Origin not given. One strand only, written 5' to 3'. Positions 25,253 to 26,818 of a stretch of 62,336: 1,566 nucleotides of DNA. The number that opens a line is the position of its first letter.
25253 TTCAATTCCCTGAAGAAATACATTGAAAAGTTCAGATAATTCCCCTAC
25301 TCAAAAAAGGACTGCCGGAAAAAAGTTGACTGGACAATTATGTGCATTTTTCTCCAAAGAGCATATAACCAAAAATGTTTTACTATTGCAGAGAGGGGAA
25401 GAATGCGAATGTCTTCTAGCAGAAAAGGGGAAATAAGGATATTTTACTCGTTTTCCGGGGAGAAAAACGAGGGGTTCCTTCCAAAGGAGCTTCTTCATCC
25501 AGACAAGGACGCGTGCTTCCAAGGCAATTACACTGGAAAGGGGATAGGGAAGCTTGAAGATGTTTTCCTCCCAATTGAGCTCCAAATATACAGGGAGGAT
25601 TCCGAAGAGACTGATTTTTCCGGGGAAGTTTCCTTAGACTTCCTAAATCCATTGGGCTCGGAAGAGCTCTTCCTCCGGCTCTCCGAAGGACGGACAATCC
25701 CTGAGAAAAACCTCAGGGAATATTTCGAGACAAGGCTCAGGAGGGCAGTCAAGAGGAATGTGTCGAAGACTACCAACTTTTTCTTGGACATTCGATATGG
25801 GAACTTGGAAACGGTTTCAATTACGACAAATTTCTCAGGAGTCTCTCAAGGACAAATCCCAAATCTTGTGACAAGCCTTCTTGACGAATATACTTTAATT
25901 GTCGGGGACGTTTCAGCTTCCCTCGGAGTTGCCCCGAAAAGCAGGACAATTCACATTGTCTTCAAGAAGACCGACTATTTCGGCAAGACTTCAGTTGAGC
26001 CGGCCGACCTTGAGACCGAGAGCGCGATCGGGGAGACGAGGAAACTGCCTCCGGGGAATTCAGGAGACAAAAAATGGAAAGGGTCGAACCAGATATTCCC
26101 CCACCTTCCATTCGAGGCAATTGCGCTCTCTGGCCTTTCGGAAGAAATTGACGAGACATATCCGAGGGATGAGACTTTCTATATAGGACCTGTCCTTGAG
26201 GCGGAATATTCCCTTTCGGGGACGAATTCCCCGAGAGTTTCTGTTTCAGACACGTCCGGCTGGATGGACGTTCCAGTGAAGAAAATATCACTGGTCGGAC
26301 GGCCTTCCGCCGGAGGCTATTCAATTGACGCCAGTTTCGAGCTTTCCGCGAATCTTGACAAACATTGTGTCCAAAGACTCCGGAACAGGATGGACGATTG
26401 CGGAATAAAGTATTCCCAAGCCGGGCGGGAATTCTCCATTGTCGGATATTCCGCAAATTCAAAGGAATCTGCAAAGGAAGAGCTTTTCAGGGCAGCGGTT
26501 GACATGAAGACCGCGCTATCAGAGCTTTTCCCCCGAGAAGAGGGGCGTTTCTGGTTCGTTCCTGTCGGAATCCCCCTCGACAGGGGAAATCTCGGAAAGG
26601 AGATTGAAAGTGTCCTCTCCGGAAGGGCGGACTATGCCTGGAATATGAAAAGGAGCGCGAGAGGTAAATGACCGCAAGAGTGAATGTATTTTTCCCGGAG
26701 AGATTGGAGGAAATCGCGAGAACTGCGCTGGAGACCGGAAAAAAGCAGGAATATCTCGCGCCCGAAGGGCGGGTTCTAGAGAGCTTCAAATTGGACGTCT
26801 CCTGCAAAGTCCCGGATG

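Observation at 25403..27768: Two translationally coupled genes of unknown family inserted between rps7 and fusA in the archaeal str operon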

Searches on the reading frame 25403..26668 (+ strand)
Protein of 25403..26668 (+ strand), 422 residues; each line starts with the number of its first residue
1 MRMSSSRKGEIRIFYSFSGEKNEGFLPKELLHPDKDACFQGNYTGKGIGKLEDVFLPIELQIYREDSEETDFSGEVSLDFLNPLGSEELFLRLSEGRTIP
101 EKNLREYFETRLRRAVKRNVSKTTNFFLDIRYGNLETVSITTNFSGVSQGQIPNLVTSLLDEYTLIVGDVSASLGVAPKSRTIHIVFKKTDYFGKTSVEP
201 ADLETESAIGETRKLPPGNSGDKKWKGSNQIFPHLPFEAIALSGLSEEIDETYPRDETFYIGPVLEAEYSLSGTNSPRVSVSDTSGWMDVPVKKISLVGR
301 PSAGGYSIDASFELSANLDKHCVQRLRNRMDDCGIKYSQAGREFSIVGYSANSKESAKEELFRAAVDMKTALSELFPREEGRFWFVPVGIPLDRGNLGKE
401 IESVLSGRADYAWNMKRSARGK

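Call 3: search_protein_families(library=pfam, proteins=[window:25403-26668:+], max_evalue=1)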
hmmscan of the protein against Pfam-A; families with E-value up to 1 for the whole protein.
window:25403-26668:+ (422 aa): 0 families

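Call 4: search_protein_families(library=ncbifam, proteins=[window:25403-26668:+], max_evalue=1)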
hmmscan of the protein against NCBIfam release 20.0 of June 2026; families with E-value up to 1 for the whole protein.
window:25403-26668:+ (422 aa): 0 families

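Call 7: find_homologous_proteins(query=window:25403-26668:+)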
Query window:25403-26668:+ (422 aa): 3 proteins with E <= 0.001 among 7563 candidates.
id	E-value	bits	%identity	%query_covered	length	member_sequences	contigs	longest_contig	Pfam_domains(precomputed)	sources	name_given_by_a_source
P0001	1.6e-280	948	100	100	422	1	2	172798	-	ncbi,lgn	-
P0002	3.2e-211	720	78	100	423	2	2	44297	-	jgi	-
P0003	2.2e-205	701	77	100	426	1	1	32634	-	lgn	-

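Call 10: find_encoding_contigs(protein=P0002, flank=10000, max_places=4)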
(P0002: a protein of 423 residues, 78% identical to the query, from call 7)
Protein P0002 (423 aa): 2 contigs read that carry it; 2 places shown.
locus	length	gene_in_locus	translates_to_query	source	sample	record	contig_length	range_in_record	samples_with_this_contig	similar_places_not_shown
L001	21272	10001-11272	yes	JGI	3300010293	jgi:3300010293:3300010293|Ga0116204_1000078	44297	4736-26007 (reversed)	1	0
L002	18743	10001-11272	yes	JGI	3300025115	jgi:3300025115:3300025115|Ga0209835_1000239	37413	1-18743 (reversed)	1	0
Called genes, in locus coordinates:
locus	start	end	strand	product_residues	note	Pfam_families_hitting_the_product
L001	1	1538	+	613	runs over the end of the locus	PF04566:RNA_pol_Rpb2_4, PF04567:RNA_pol_Rpb2_5, PF00562:RNA_pol_Rpb2_6, PF04560:RNA_pol_Rpb2_7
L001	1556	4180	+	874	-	PF04997:RNA_pol_Rpb1_1, PF00623:RNA_pol_Rpb1_2, PF04983:RNA_pol_Rpb1_3, PF05000:RNA_pol_Rpb1_4, PF04998:RNA_pol_Rpb1_5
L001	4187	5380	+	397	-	PF04998:RNA_pol_Rpb1_5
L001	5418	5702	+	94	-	PF01248:Ribosomal_L7Ae (weak)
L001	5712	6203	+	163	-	PF07650:KH_2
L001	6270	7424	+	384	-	-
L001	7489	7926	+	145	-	PF00164:Ribosom_S12_S23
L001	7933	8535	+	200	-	PF00177:Ribosomal_S7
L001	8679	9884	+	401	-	PF00155:Aminotran_1_2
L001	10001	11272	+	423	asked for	-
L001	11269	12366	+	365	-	-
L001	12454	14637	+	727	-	PF00009:GTP_EFTU, PF22042:EF-G_D2, PF03144:GTP_EFTU_D2, PF14492:EFG_III, PF03764:EFG_IV, PF00679:EFG_C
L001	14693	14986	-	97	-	-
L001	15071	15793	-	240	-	PF09335:VTT_dom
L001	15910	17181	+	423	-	PF00009:GTP_EFTU, PF03144:GTP_EFTU_D2, PF03143:GTP_EFTU_D3, PF22594:GTP-eEF1A_C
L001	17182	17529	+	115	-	PF00338:Ribosomal_S10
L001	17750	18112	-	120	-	-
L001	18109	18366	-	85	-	-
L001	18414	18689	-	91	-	-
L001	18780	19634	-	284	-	PF02729:OTCace_N, PF00185:OTCace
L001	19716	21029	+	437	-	PF22053:DUF6938 (weak)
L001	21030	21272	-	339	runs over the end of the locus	PF21088:MS_channel_1st (weak), PF00924:MS_channel_2nd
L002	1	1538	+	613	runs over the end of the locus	PF04566:RNA_pol_Rpb2_4, PF04567:RNA_pol_Rpb2_5, PF00562:RNA_pol_Rpb2_6, PF04560:RNA_pol_Rpb2_7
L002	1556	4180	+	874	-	PF04997:RNA_pol_Rpb1_1, PF00623:RNA_pol_Rpb1_2, PF04983:RNA_pol_Rpb1_3, PF05000:RNA_pol_Rpb1_4, PF04998:RNA_pol_Rpb1_5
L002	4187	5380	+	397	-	PF04998:RNA_pol_Rpb1_5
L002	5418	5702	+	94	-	PF01248:Ribosomal_L7Ae (weak)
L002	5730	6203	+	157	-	PF07650:KH_2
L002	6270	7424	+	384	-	-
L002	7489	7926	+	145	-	PF00164:Ribosom_S12_S23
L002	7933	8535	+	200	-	PF00177:Ribosomal_S7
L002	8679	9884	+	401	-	PF00155:Aminotran_1_2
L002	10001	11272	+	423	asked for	-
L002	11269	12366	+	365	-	-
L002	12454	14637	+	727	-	PF00009:GTP_EFTU, PF22042:EF-G_D2, PF03144:GTP_EFTU_D2, PF14492:EFG_III, PF03764:EFG_IV, PF00679:EFG_C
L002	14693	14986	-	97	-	-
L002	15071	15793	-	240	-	PF09335:VTT_dom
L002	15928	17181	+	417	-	PF00009:GTP_EFTU, PF03144:GTP_EFTU_D2, PF03143:GTP_EFTU_D3, PF22594:GTP-eEF1A_C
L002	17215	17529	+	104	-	PF00338:Ribosomal_S10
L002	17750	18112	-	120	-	-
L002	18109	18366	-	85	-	-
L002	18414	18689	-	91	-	-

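Call 11: find_encoding_contigs(protein=P0003, flank=10000, max_places=4)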
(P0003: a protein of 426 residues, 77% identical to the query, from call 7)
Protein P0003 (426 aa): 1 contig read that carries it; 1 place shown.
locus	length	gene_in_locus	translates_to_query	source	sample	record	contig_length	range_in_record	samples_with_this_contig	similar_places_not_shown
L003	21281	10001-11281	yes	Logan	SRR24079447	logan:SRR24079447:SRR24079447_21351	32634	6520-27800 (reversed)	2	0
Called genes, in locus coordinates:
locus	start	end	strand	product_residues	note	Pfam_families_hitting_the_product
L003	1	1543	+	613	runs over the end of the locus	PF04566:RNA_pol_Rpb2_4, PF04567:RNA_pol_Rpb2_5 (weak), PF00562:RNA_pol_Rpb2_6, PF04560:RNA_pol_Rpb2_7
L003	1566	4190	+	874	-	PF04997:RNA_pol_Rpb1_1, PF00623:RNA_pol_Rpb1_2, PF04983:RNA_pol_Rpb1_3, PF05000:RNA_pol_Rpb1_4, PF04998:RNA_pol_Rpb1_5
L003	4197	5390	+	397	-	PF04998:RNA_pol_Rpb1_5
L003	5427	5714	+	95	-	PF01248:Ribosomal_L7Ae (weak)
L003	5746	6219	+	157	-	PF07650:KH_2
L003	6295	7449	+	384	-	-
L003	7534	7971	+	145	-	PF00164:Ribosom_S12_S23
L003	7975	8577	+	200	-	PF00177:Ribosomal_S7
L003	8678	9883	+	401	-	PF00155:Aminotran_1_2, PF01041:DegT_DnrJ_EryC1 (weak), PF01053:Cys_Met_Meta_PP (weak)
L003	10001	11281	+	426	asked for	-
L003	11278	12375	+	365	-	-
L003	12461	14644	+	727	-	PF00009:GTP_EFTU, PF22042:EF-G_D2, PF03144:GTP_EFTU_D2, PF14492:EFG_III, PF03764:EFG_IV, PF00679:EFG_C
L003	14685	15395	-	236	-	PF09335:VTT_dom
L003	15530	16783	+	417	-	PF00009:GTP_EFTU, PF03144:GTP_EFTU_D2, PF03143:GTP_EFTU_D3, PF22594:GTP-eEF1A_C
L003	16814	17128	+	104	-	PF00338:Ribosomal_S10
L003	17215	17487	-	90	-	-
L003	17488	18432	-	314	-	PF02729:OTCace_N, PF00185:OTCace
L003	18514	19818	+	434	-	PF22053:DUF6938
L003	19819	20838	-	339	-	PF21088:MS_channel_1st, PF00924:MS_channel_2nd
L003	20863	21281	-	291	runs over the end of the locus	PF02737:3HCDH_N (weak), PF03446:NAD_binding_2, PF03807:F420_oxidored (weak), PF14833:NAD_binding_11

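Call 19: search_solved_structures(query=A1, max_evalue=10)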
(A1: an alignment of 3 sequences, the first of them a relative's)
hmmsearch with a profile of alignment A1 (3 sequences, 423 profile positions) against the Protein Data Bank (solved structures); distinct sequences matched with E-value up to 10: 4.
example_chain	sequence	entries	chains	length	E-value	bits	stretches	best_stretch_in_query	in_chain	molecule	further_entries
9q6n_C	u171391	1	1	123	0.75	12.1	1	273-342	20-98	nb68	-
7zju_A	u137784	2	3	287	0.84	11.9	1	109-172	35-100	SUMO-specific isopeptidase USPL1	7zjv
4b41_A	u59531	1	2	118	1.1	11.5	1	271-341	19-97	ANTIBODY G7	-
7p99_A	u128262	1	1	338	1.1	11.5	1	109-172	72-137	SUMO-specific isopeptidase USPL1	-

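Call 21: list_cluster_members(proteins=[P0001, P0004, P0002, P0005])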
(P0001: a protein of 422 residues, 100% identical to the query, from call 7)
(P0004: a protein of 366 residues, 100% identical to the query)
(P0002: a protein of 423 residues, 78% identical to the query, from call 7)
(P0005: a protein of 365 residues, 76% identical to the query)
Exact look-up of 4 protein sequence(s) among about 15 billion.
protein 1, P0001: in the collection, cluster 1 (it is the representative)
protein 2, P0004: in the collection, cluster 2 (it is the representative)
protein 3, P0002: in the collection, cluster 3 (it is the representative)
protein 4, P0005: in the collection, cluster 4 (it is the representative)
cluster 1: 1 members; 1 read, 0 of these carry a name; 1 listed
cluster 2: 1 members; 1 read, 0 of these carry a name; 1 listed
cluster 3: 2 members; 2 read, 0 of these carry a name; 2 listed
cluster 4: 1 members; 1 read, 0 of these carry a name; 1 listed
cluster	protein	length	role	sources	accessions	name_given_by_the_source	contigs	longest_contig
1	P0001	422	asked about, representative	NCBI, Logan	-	-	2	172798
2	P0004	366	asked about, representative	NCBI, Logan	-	-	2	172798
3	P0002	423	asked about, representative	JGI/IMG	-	-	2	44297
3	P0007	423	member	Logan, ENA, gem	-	-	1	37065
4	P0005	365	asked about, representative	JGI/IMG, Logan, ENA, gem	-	-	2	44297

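Call 22: search_protein_families(library=padloc, proteins=[window:25403-26668:+], max_evalue=1)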
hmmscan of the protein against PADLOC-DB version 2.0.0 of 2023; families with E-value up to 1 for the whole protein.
window:25403-26668:+ (422 aa): 0 families

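Call 23: search_protein_families(library=phrogs, proteins=[window:25403-26668:+], max_evalue=1)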
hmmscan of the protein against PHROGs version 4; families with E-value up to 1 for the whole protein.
window:25403-26668:+ (422 aa): 0 families
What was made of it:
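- On Known anti-phage defence or viral protein families: There are 0 families in PADLOC and PHROGs (calls 22, 23).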

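Call 28: predict_structure(alignment_id=A1)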
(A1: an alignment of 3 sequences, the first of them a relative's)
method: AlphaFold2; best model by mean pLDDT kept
length: 422 residues; sequences in the alignment: 3
mean_pLDDT: 50.1   pTM: 0.39
mean pLDDT of the five models: 50.1, 45.8, 44.5, 42.4, 39.3
residues with pLDDT >= 90: 0; 70-90: 79; 50-70: 159; < 50: 184
segments of 3 or more residues with pLDDT < 50: 1-33, 45-54, 191-277, 377-422
pLDDT, mean of each block of 10 residues (from residue 1): 23 24 40 51 46 50 55 69 72 74 82 79 74 61 74 74 76 62 56 29 25 26 23 23 26 25 36 46 53 58 62 62 59 56 61 59 57 48 31 36 35 29 28
secondary structure, 60 per line:
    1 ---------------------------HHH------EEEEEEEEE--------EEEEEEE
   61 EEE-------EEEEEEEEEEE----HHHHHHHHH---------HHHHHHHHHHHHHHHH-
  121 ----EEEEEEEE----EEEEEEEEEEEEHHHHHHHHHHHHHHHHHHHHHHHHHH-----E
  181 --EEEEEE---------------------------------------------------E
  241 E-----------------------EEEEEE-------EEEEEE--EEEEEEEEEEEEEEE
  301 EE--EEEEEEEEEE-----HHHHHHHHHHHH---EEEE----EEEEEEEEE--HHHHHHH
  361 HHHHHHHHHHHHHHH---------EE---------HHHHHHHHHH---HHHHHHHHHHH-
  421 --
elements in order: E37-45 E54-63 E71-81 H86-94 H104-119 E125-132 E137-148 H149-174 E183-188 E265-270 E278-283 E286-302 E305-314 H320-331 E335-338 E343-351 H354-375 H396-405 H409-419
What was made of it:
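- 25409..26671 (+): Gene A: a 420-aa (422 aa from 25403) acidic soluble protein. It has an N domain (~1-188), a hypervariable linker (~189-230), a C domain (~231-373) and a highly constrained C-terminal tail (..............). Call 28: AF2 secondary structure.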

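Call 39: find_related_loci(query=A4, collection=metagenome_contigs, flank=8000)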
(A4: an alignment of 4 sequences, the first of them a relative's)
Query A4 (422 aa) in metagenome_contigs; peptide patterns used: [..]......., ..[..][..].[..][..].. (x = any residue, [..] = any of these).
600 stretches matched a pattern (row limit reached: there are more); 1 encode a relative of the query (tblastn E <= 1e-3); 1 distinct loci.
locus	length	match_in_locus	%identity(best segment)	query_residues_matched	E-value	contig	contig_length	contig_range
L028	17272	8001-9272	78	2-422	0e+0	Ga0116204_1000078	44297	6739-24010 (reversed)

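Call 45: search_protein_families(library=pfam, proteins=[L001:8679-9881:+], max_evalue=1)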
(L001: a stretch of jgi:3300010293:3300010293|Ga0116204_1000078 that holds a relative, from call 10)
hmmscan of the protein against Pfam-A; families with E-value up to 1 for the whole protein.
L001:8679-9881:+ (401 aa): 5 families
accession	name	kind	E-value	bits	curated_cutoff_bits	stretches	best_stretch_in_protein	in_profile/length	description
PF00155.27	Aminotran_1_2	-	2.8e-60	204.8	19.7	1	44-392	9-360/361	Aminotransferase class I and II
PF01041.23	DegT_DnrJ_EryC1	-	2.7e-05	24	19.8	1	88-208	32-145/360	DegT/DnrJ/EryC1/StrS aminotransferase family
PF01053.26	Cys_Met_Meta_PP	-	3.1e-05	23.1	27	1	78-210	57-175/381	Cys/Met metabolism PLP-dependent enzyme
PF01212.27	Beta_elim_lyase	-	0.0015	18.4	27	1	155-208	107-168/288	Beta-eliminating lyase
PF00266.25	Aminotran_5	-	0.017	14.6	21.5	1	96-208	61-175/371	Aminotransferase class-V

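Call 53: find_encoding_contigs(protein=P0001, flank=2000, max_places=3)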
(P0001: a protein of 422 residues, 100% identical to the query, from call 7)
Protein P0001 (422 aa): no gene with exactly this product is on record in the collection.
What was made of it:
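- Tried and rejected: The contig look-up for P0001 returned nothing (call 53).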

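Call 63: find_related_loci(query=A4, collection=viral_contigs, flank=5000)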
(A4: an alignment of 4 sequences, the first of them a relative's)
Query A4 (422 aa) in viral_contigs; peptide patterns used: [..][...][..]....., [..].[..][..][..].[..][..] (x = any residue, [..] = any of these).
76 stretches matched a pattern, but none encodes a relative of the query by tblastn (E <= 1e-3).

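Call 74: fold_search(model_id=the predicted structure, library=pdb)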
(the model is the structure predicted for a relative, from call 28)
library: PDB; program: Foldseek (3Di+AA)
matches with E <= 10: 911; with E <= 0.001: 0
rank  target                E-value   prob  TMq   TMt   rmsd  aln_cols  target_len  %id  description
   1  5xte_K                5.2e-03  0.97  0.17  0.17  11.7       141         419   12  Cryo-EM structure of human respiratory complex III (cytochrome bc1 complex) (released 2017-08-30)
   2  8ic2_Ab               5.5e-03  0.92  0.16  0.16  12.4       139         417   12  Respiratory complex CI:CIII2, type I, PERK -/- mouse under cold temperature (released 2024-09-18)
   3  8q1b_B                6.1e-03  0.99  0.17  0.18   7.4       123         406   15  III2-IV1 respiratory supercomplex from S. pombe (released 2023-11-15)
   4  3l70_B                6.5e-03  0.89  0.14  0.14   8.2       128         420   10  Cytochrome BC1 complex from chicken with trifloxystrobin bound (released 2010-02-02)
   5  2ekn_A                6.5e-03  0.87  0.16  0.34   6.8       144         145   12  Structure of PH1811 protein from Pyrococcus horikoshii (released 2008-04-01)
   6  9buh_6                6.9e-03  0.99  0.18  0.18   7.2       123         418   12  Cryo-EM structure of respiratory supercomplex I III IV (released 2025-05-21)
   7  1pp9_O                6.9e-03  0.97  0.17  0.17  12.5       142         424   11  Bovine cytochrome bc1 complex with stigmatellin bound (released 2004-07-20)
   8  6wi5_A                7.7e-03  1.00  0.17  0.68   5.3       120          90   15  De novo designed protein Foldit4 (released 2020-04-22)
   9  1bgy_B                7.7e-03  0.96  0.17  0.17  12.4       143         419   10  CYTOCHROME BC1 COMPLEX FROM BOVINE (released 1999-01-06)
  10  2ekn_B                7.7e-03  0.94  0.17  0.38   6.8       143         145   15  Structure of PH1811 protein from Pyrococcus horikoshii (released 2008-04-01)
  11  9cg3_K                8.1e-03  0.96  0.16  0.16   7.8       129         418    9  Human kidney respiratory complex III (released 2025-08-06)
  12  8zo8_QA               8.6e-03  0.98  0.18  0.18  11.2       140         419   11  Respirasome open state 3 in presence of metformin (SC-MetO3) (released 2025-11-19)
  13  2eey                  9.6e-03  0.97  0.17  0.36   6.6       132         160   11  Structure of GK0241 protein from Geobacillus kaustophilus (released 2008-03-11)
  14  5okd_B                1.0e-02  0.99  0.18  0.18   7.2       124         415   11  Crystal structure of bovine Cytochrome bc1 in complex with inhibitor SCR0911. (released 2018-02-28)
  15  6haw_B                1.0e-02  0.98  0.18  0.18   8.2       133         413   12  Crystal structure of bovine cytochrome bc1 in complex with 2-pyrazolyl quinolone inhibitor WDH2G7 (released 2019-01-16)
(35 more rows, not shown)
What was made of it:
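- The top Foldseek PDB hits for A are bc1 core 2 and core 1, and IDE (call 74).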

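Call 76: search_solved_structures(query=A4, max_evalue=10)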
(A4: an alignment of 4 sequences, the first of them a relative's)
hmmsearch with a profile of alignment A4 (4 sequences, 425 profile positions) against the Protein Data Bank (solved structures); distinct sequences matched with E-value up to 10: 1.
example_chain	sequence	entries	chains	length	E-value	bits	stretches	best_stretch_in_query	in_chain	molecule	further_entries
7puz_A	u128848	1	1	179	0.14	14.7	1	153-222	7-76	MICOS complex subunit MIC60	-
